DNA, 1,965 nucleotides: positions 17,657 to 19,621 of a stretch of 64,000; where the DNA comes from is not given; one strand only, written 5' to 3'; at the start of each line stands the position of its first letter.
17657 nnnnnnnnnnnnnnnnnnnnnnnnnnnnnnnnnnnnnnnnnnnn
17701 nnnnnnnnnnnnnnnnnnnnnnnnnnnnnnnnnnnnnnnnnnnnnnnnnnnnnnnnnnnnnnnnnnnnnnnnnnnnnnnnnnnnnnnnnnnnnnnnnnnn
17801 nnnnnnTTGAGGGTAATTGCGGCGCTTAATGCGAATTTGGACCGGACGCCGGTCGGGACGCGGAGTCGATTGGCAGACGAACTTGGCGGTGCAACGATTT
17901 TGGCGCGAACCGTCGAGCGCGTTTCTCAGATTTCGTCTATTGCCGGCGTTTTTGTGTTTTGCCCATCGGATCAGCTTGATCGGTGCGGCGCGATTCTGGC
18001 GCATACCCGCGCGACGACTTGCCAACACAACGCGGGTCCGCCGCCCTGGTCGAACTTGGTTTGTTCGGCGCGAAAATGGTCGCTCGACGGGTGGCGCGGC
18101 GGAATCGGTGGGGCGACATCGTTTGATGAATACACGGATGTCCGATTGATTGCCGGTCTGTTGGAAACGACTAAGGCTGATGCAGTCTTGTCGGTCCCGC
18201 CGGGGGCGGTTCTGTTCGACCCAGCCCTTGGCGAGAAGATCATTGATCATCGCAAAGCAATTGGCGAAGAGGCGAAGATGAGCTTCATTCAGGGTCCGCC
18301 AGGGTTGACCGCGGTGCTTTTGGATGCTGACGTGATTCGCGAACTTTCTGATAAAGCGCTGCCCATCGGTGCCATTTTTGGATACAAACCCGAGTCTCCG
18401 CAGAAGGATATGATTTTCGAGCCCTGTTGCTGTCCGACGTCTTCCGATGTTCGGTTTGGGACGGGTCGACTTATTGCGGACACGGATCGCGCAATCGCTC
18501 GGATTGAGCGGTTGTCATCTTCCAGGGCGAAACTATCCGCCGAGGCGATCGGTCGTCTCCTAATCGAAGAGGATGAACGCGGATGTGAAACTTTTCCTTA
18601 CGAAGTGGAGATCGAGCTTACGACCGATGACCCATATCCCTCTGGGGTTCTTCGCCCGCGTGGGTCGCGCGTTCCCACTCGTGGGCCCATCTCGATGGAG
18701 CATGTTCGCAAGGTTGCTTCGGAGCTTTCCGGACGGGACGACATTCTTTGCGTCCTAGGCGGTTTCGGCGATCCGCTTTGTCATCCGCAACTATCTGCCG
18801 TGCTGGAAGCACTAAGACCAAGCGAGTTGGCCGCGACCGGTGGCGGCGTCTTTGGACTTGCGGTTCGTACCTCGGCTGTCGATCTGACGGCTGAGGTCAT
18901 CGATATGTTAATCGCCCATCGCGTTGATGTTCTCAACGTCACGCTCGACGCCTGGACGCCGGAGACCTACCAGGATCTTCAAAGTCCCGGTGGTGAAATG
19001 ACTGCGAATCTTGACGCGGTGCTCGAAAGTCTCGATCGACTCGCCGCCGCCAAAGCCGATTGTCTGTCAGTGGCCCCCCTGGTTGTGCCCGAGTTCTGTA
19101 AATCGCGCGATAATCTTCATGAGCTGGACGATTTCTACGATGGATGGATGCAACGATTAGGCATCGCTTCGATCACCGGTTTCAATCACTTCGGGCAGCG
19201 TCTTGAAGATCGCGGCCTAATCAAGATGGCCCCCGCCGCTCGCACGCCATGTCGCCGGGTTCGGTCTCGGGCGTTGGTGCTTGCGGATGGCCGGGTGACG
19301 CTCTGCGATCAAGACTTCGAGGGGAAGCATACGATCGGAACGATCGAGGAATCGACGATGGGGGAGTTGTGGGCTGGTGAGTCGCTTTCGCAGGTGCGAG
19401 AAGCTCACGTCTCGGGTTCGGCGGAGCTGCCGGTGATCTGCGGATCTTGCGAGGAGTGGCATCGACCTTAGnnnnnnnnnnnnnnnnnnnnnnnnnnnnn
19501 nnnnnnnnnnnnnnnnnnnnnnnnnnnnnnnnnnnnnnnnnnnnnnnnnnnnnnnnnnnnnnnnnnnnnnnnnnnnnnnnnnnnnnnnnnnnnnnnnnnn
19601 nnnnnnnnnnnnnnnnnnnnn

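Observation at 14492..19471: Translationally coupled operon: (HAD)-aat-Maf-like DUF115-cytidylyltransferase/SPASM fusion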

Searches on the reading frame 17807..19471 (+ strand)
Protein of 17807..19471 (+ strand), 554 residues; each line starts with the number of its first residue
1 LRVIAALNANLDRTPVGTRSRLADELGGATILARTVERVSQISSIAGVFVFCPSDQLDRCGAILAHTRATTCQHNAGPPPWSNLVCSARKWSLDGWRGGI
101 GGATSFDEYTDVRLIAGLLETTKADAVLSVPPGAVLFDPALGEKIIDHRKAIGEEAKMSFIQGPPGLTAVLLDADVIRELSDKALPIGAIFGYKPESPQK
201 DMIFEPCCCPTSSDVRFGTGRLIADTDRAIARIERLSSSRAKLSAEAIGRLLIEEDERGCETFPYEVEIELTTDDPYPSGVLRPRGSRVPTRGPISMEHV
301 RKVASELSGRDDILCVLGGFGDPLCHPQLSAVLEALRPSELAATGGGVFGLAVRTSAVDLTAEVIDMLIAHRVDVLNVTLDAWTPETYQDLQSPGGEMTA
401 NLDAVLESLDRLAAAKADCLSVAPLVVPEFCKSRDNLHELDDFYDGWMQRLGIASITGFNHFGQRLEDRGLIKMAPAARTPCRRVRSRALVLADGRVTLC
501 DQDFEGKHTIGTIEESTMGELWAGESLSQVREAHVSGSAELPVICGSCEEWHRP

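Call 5: search_protein_families(library=pfam, proteins=[window:17807-19471:+], max_evalue=0.01)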
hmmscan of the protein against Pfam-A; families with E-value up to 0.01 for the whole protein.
window:17807-19471:+ (554 aa): 3 families
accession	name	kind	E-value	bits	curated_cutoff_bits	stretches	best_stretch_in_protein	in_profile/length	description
PF13186.11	SPASM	-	8.7e-09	36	21.5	1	482-549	1-67/67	Iron-sulfur cluster-binding domain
PF04055.27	Radical_SAM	-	1.1e-07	32.7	29.5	1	293-419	26-144/166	Radical SAM superfamily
PF23336.1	HTH_TbsP_C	-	0.0037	17.8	27.1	0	395-496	14-107/121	Transcriptional regulator TbsP-like, C-terminal HTH domain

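Call 6: search_protein_families(library=ncbifam, proteins=[window:17807-19471:+], max_evalue=0.01)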
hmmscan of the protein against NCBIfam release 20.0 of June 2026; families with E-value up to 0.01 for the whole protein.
window:17807-19471:+ (554 aa): 5 families
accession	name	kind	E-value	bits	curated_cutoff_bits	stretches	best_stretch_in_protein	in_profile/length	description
TIGR04321.1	spiroSPASM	subfamily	3.2e-31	108.6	250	1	213-552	180-506/510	spiro-SPASM protein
TIGR04317.1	W_rSAM_matur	equivalog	1.7e-12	47.1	380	1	301-457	39-180/349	tungsten cofactor oxidoreductase radical SAM maturase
TIGR04311.1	rSAM_Geo_metal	subfamily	6.1e-07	28.8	400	1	293-449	32-175/423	radical SAM/SPASM family putative metalloenzyme maturase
TIGR04003.1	rSAM_BssD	equivalog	0.00027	20.2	496.45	1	321-464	136-264/314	[benzylsuccinate synthase]-activating enzyme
TIGR04085.1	rSAM_more_4Fe4S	domain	0.0096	16.3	27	0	482-549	1-65/93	SPASM domain-containing protein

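Call 10: find_homologous_proteins(query=window:17807-19471:+, max_evalue=0.001)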
Query window:17807-19471:+ (554 aa): 412 proteins with E <= 0.001 among 8000 candidates; the best 120 are listed.
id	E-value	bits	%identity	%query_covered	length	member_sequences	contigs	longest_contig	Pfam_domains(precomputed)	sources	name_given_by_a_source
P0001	0.0e+0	1257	100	100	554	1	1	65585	PF13186.12,PF04055.28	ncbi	-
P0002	1.2e-290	983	77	100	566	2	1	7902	PF13186.12,PF04055.28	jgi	jgi:Iron-sulfur cluster-binding domain/Radical SAM superfamily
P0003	6.3e-276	934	74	100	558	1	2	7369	PF13186.12,PF04055.28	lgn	-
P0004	1.8e-275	933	73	100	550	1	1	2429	PF13186.12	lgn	-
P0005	9.1e-235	798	63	100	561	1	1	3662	PF13186.12,PF04055.28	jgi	-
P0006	1.0e-201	689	69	80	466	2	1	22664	PF04055.28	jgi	-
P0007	4.3e-201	687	55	100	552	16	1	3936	PF13186.12,PF04055.28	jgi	-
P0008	3.6e-197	674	54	100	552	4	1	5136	PF13186.12,PF04055.28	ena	-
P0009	2.1e-196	672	54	100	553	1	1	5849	PF13186.12,PF04055.28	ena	-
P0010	8.1e-194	663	54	100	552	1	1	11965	PF13186.12,PF04055.28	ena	-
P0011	1.6e-193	662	53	100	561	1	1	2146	PF13186.12,PF04055.28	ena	-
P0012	1.1e-192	660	53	100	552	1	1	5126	PF13186.12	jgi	jgi:radical SAM protein with 4Fe4S-binding SPASM domain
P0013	3.6e-192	658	52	100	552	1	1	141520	PF13186.12,PF04055.28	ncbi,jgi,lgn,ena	-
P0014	6.6e-192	657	53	100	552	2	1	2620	PF13186.12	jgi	-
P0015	1.4e-190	653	52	100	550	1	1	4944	PF13186.12,PF04055.28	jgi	jgi:hypothetical protein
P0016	1.5e-190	653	54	100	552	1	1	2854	PF13186.12,PF04055.28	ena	-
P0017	3.3e-190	651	51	100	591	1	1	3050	PF13186.12,PF04055.28,PF12804.14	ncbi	-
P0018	4.8e-190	651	52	100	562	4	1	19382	PF13186.12,PF04055.28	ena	-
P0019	5.3e-190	651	53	100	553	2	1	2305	PF13186.12,PF04055.28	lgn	-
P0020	1.7e-189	649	52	100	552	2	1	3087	PF13186.12,PF04055.28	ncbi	-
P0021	8.3e-189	647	52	100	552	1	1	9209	PF13186.12,PF04055.28,PF12804.14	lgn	-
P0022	2.0e-188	646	51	100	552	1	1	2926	PF13186.12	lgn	-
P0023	6.0e-188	644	51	100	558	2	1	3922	PF13186.12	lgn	-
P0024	1.8e-187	642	52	100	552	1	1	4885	PF13186.12,PF04055.28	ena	-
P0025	2.5e-187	642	50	100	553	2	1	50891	PF13186.12,PF04055.28,PF12804.14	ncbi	-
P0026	2.9e-187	642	51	100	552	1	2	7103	PF13186.12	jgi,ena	jgi:hypothetical protein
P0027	1.6e-186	639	52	100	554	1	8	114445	PF13186.12,PF04055.28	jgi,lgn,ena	jgi:hypothetical protein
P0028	3.8e-186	638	51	100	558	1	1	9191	PF13186.12,PF04055.28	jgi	-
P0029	4.9e-186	638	53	100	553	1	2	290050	PF13186.12,PF04055.28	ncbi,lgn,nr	ncbi:MAG: SPASM domain-containing protein [Planctomycetes bacterium]|nr:SPASM domain-containing prot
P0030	4.9e-186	638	52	100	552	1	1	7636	PF13186.12,PF04055.28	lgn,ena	-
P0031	7.4e-186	637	53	100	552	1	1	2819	PF13186.12,PF04055.28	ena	-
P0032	8.8e-186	637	51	100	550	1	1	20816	PF13186.12,PF04055.28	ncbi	-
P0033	1.7e-185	636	51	100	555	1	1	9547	PF13186.12,PF04055.28,PF12804.14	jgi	jgi:spiro-SPASM protein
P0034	2.1e-185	636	50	100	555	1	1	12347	PF13186.12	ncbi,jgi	ncbi:MAG: radical SAM/SPASM domain-containing protein [Planctomycetota bacterium]|jgi:spiro-SPASM pr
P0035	2.3e-185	635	51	100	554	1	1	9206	PF13186.12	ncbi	-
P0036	2.4e-185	635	52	100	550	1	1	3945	PF13186.12,PF04055.28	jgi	-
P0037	2.5e-185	635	48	70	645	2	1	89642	PF13186.12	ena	-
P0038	2.6e-185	635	51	100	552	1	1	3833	PF13186.12,PF04055.28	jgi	jgi:hypothetical protein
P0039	8.2e-185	634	51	100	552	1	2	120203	PF13186.12,PF04055.28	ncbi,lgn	-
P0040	8.9e-185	633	53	100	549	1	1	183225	PF13186.12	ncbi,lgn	-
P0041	1.5e-184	633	49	100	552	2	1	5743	PF13186.12,PF04055.28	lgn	-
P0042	1.7e-184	633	51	100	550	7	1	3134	PF13186.12,PF04055.28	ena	-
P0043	4.5e-184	631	49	100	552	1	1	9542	PF13186.12,PF04055.28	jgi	-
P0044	6.9e-184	631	52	100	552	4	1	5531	PF13186.12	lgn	-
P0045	9.2e-184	630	51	100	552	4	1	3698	PF13186.12,PF04055.28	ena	-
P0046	1.1e-183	630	49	100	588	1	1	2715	PF13186.12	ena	-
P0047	1.8e-183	629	51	100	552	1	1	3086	PF13186.12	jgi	jgi:spiro-SPASM protein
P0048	1.8e-183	629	52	100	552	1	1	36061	PF13186.12,PF04055.28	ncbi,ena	-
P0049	1.9e-183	629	49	100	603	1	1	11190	PF04055.28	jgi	jgi:hypothetical protein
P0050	3.0e-183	628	49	100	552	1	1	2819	PF13186.12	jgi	jgi:hypothetical protein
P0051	3.1e-183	628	49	100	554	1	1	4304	PF13186.12,PF04055.28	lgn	-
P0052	3.3e-183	628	49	100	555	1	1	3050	PF13186.12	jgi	jgi:hypothetical protein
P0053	3.3e-183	628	52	100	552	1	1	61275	PF13186.12,PF04055.28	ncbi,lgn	-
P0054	5.0e-183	628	51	100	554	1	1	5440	PF13186.12,PF04055.28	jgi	-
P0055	5.5e-183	628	51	100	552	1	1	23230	PF13186.12,PF04055.28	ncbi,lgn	-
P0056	5.6e-183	628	51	100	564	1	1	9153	PF13186.12,PF04055.28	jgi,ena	-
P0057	1.3e-182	626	50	100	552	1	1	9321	PF13186.12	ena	-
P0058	1.4e-182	626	50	100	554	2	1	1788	PF13186.12,PF04055.28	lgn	-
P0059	1.5e-182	626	51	100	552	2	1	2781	PF13186.12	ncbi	-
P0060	2.0e-182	626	51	100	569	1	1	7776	PF13186.12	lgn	-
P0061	3.9e-182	625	50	100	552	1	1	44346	PF13186.12,PF04055.28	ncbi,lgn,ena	-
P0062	1.6e-181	623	50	100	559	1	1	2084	PF13186.12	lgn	-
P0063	2.4e-181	622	49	100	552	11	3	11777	PF13186.12,PF04055.28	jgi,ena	jgi:radical SAM protein with 4Fe4S-binding SPASM domain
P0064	4.6e-181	621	51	100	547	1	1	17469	PF13186.12,PF04055.28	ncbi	-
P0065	8.1e-181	620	51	100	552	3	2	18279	PF13186.12,PF04055.28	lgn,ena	-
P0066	8.1e-181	620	50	100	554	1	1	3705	PF13186.12,PF04055.28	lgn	-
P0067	1.0e-180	620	50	100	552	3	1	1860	PF13186.12,PF04055.28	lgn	-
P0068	1.6e-180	619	52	100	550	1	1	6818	PF13186.12,PF04055.28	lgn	-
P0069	2.1e-180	619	50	100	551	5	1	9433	PF13186.12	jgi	-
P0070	2.5e-180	619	50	100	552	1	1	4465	PF13186.12,PF04055.28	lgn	-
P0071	5.7e-180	618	51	100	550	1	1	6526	PF13186.12,PF04055.28,PF12804.14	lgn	-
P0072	8.3e-180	617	51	100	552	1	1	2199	PF13186.12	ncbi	-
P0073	9.1e-180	617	49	100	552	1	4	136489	PF13186.12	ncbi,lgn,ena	ncbi:MAG: radical SAM/SPASM domain-containing protein [Planctomycetota bacterium]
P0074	1.2e-179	617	49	100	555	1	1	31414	PF13186.12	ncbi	-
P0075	1.7e-179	616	51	100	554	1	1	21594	PF13186.12,PF04055.28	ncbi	-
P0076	2.1e-179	616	51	100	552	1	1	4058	PF13186.12,PF04055.28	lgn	-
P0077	2.6e-179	615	48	100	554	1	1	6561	PF13186.12,PF04055.28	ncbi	-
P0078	3.4e-179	615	50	100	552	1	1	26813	PF13186.12,PF04055.28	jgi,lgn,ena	-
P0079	4.1e-179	615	49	100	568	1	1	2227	PF13186.12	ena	-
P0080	1.1e-178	613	50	100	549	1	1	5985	PF13186.12,PF04055.28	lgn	-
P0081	1.2e-178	613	49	100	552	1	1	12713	PF13186.12,PF04055.28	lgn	-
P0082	1.2e-178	613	51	100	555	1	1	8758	PF13186.12,PF04055.28,PF12804.14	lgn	-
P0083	5.9e-178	611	50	100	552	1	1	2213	PF13186.12,PF04055.28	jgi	-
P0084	6.4e-178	611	51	100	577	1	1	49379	PF13186.12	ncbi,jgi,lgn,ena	-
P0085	9.9e-178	610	49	100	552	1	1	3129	PF13186.12,PF04055.28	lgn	-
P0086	1.4e-177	610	49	100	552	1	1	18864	PF13186.12,PF04055.28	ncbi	-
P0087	1.4e-177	610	50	100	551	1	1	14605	PF13186.12,PF04055.28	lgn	-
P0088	1.6e-177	610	50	100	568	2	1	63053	PF13186.12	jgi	-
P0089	2.2e-177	609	50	100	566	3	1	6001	PF13186.12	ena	-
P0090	2.6e-177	609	49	100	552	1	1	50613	PF13186.12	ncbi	-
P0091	3.3e-177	608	51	100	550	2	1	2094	PF13186.12,PF12804.14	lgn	-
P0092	1.7e-176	606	50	100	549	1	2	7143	PF13186.12,PF04055.28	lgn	-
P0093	2.3e-176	606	50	100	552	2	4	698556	PF13186.12,PF04055.28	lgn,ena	-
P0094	3.6e-176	605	69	69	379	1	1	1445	PF13186.12,PF04055.28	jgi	jgi:hypothetical protein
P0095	1.0e-175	604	49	100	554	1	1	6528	PF13186.12,PF04055.28,PF12804.14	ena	-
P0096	1.3e-175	603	49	100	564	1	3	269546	PF13186.12,PF04055.28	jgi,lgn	jgi:radical SAM protein with 4Fe4S-binding SPASM domain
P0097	1.5e-175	603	51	100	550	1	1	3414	PF13186.12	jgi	jgi:hypothetical protein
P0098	1.1e-174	600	48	100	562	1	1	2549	PF13186.12,PF04055.28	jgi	-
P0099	2.1e-174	599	49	100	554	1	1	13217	PF13186.12,PF04055.28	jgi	-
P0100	2.2e-174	599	48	100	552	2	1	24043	PF13186.12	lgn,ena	-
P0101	2.5e-174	599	48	100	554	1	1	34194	PF13186.12,PF04055.28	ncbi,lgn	-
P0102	2.9e-174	599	50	100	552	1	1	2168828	PF13186.12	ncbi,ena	-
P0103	3.4e-174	599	48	100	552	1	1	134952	PF13186.12,PF04055.28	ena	-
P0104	9.8e-174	597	50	100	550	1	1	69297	PF13186.12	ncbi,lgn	-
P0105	1.1e-173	597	49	100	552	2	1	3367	PF13186.12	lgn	-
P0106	1.1e-173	597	50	100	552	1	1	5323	PF13186.12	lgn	-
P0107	1.1e-173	597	50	100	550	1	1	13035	PF13186.12,PF04055.28,PF12804.14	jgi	-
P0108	1.3e-173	597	49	100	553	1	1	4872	PF13186.12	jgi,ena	-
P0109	1.4e-173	597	48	100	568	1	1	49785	PF13186.12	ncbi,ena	ncbi:MAG: SPASM domain-containing protein [Planctomycetota bacterium]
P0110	1.4e-173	596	48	100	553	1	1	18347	PF13186.12,PF04055.28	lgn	-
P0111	1.5e-173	596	50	100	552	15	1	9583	PF13186.12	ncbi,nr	ncbi:MAG: SPASM domain-containing protein [Planctomycetes bacterium]|nr:SPASM domain-containing prot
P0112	2.4e-173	596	48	100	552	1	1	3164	PF13186.12,PF04055.28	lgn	-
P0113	3.9e-173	595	50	100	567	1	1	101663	PF13186.12,PF04055.28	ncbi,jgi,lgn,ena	-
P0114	7.8e-173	594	49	100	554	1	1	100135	PF13186.12,PF04055.28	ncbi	-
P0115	8.1e-173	594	49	100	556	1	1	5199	PF13186.12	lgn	-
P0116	1.2e-172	593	49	100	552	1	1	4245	PF13186.12,PF04055.28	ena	-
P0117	2.3e-172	592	48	100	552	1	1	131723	PF13186.12,PF04055.28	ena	-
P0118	2.3e-172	592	50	100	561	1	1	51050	PF13186.12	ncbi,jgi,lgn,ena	-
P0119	2.4e-172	592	48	100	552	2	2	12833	PF13186.12,PF04055.28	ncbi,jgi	ncbi:MAG: SPASM domain-containing protein [Phycisphaerae bacterium]|jgi:MoaA/NifB/PqqE/SkfB family r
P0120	2.8e-172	592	50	100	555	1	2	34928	PF13186.12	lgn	-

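Call 11: find_encoding_contigs(protein=P0001, flank=10000, max_places=3)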
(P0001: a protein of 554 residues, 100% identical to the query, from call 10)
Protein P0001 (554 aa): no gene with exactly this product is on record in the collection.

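Call 14: find_related_loci(query=A1, collection=genome_contigs, flank=8000)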
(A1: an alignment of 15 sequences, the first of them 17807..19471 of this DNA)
Query A1 (554 aa) in genome_contigs; peptide patterns used: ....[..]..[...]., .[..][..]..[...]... (x = any residue, [..] = any of these).
219 stretches matched a pattern; 92 encode a relative of the query (tblastn E <= 1e-3); the best 80 are kept; 80 distinct loci.
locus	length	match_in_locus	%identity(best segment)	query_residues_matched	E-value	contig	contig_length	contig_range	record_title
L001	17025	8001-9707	76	2-554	0e+0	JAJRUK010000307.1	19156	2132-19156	MAG: Planctomycetota bacterium isolate Dive96_bin10.178 k141_4029792, whole genome shotgun sequence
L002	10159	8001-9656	55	1-554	0e+0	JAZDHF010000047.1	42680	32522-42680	MAG: Planctomycetota bacterium isolate MEGAHIT-group-0.304 k141_10722159, whole genome shotgun sequence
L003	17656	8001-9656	53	1-554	0e+0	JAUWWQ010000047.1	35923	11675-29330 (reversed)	MAG: Planctomycetota bacterium isolate CSMAG_2662 CSMAG_2662_k127_459500_length_35923_cov_27.9912, whole genome shotgun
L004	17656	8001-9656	53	1-554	0e+0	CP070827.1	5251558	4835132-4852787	MAG: Phycisphaerales bacterium isolate bin11 chromosome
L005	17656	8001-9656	53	1-554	0e+0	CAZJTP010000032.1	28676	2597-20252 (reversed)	MAG TPA_asm: uncultured Phycisphaeraceae bacterium isolate binchicken_co116_291 genome assembly, contig: NODE_1457_lengt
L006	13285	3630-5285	52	1-554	0e+0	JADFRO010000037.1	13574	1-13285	MAG: Planctomycetota bacterium isolate B87T1L10 B87T1L10_NODE7073, whole genome shotgun sequence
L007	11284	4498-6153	51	1-554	0e+0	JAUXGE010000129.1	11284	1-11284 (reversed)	MAG: Planctomycetota bacterium isolate CSMAG_2921 CSMAG_2921_k117_2644815_length_11284_cov_18.9678, whole genome shotgun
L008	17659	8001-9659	53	1-554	0e+0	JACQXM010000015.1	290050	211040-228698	MAG: Planctomycetota bacterium isolate NC_groundwater_1515_Pr4_B-0.1um_67_4 SR1-18-B1_scaffold_67086, whole genome shotg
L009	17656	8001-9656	51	1-554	0e+0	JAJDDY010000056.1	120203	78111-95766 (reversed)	MAG: Phycisphaerae bacterium isolate OFTM250 OFTM250_55, whole genome shotgun sequence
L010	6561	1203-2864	48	1-554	0e+0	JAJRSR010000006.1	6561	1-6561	MAG: Planctomycetota bacterium isolate Dive96_bin1.127 k141_223734, whole genome shotgun sequence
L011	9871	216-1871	49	1-554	0e+0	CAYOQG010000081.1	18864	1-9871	MAG TPA_asm: uncultured Phycisphaeraceae bacterium isolate SRP323688_co1_276 genome assembly, contig: NODE_4812_length_1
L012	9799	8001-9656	49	1-554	0e+0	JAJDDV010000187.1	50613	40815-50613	MAG: Phycisphaerae bacterium isolate OFTM174 OFTM174_186, whole genome shotgun sequence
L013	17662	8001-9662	48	1-554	9e-180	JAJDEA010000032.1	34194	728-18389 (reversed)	MAG: Phycisphaerae bacterium isolate OFTM303 OFTM303_31, whole genome shotgun sequence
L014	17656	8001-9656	52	1-554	3e-179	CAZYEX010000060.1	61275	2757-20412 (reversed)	MAG TPA_asm: uncultured Phycisphaera sp. isolate binchicken_co165_75 genome assembly, contig: k141_1238785, whole genome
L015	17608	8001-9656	50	1-554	0e+0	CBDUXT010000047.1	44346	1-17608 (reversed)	MAG TPA_asm: uncultured bacterium isolate SRR22302371_binner23_Refined_2 genome assembly, contig: ERZ26661859.402, whole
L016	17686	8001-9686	48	3-554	2e-178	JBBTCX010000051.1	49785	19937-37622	MAG: Planctomycetota bacterium isolate H41-bin234_1 H41_bin234_1_000000000051, whole genome shotgun sequence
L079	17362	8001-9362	32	88-554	5e-63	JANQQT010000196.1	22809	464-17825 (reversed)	MAG: Phycisphaeraceae bacterium isolate IP29b_bin.36 k99_181563, whole genome shotgun sequence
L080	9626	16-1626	28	1-553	1e-57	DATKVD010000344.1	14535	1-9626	MAG TPA_asm: Planctomycetota bacterium isolate SMAG_U14124 k141_3037637, whole genome shotgun sequence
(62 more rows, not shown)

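Call 24: search_solved_structures(query=A1, max_evalue=1)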
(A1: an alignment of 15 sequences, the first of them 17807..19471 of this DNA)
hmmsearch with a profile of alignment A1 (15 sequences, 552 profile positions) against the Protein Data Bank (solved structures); distinct sequences matched with E-value up to 1: 4.
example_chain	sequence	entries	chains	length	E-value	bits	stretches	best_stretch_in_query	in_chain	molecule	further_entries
4m7t_A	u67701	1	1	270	1.5e-06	30.6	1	475-548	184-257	BtrN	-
4m7s_A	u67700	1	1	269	1.5e-06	30.6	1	475-548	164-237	BtrN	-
7kmw_A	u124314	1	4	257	0.11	14.5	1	25-78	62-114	2-C-methyl-D-erythritol 4-phosphate cytidylyltransferase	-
4kt7_A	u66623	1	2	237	0.98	11.4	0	25-75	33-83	2-C-methyl-D-erythritol 4-phosphate cytidylyltransferase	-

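Call 26: search_protein_representatives(alignment_id=A1)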
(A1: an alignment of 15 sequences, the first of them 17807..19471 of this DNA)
Query: 15 sequences, 552 profile positions. Proteins with E-value up to 0.001 (for the whole library): 11383; up to 1e-10: 3654; up to 1e-30: 535. The best 150 are listed.
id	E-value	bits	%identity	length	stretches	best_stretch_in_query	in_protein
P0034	4.6e-285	963.2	-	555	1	1-552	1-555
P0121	1.4e-210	717.3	-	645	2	2-515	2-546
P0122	5.0e-210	715.5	-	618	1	2-552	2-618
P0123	8.1e-203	691.7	-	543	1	1-552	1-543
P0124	3.5e-201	686.3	-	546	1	1-552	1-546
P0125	1.2e-200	684.5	-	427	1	128-552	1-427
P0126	2.7e-197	673.5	-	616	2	3-399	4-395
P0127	3.0e-194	663.4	-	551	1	1-552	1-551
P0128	2.8e-192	656.9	-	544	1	1-551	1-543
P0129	5.6e-187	639.4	-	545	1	1-552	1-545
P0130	5.7e-176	603.1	-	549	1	1-552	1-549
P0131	9.5e-175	599.0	-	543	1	1-552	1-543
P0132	2.2e-174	597.8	-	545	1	1-552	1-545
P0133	2.3e-173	594.5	-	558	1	1-552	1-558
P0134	1.0e-162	559.3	-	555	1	1-552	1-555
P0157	1.5e-116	406.9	-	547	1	6-551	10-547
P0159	5.8e-116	405.0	-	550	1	3-551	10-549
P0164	1.6e-108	380.4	-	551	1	2-550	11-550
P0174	3.5e-99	349.6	-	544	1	1-550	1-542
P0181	6.7e-95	335.5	-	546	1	1-550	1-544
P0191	4.2e-90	319.6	-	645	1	23-551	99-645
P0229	1.7e-78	281.3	-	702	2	2-398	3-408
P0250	1.1e-71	258.8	-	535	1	1-549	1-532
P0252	5.1e-71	256.6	-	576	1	2-551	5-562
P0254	1.2e-70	255.4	-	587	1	27-504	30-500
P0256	2.2e-70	254.5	-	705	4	256-551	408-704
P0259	2.9e-69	250.8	-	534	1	1-549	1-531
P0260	5.8e-69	249.8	-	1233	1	3-521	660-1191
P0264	2.4e-68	247.8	-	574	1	5-549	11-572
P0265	1.6e-67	245.1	-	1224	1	22-552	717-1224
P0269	5.6e-67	243.3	-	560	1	3-522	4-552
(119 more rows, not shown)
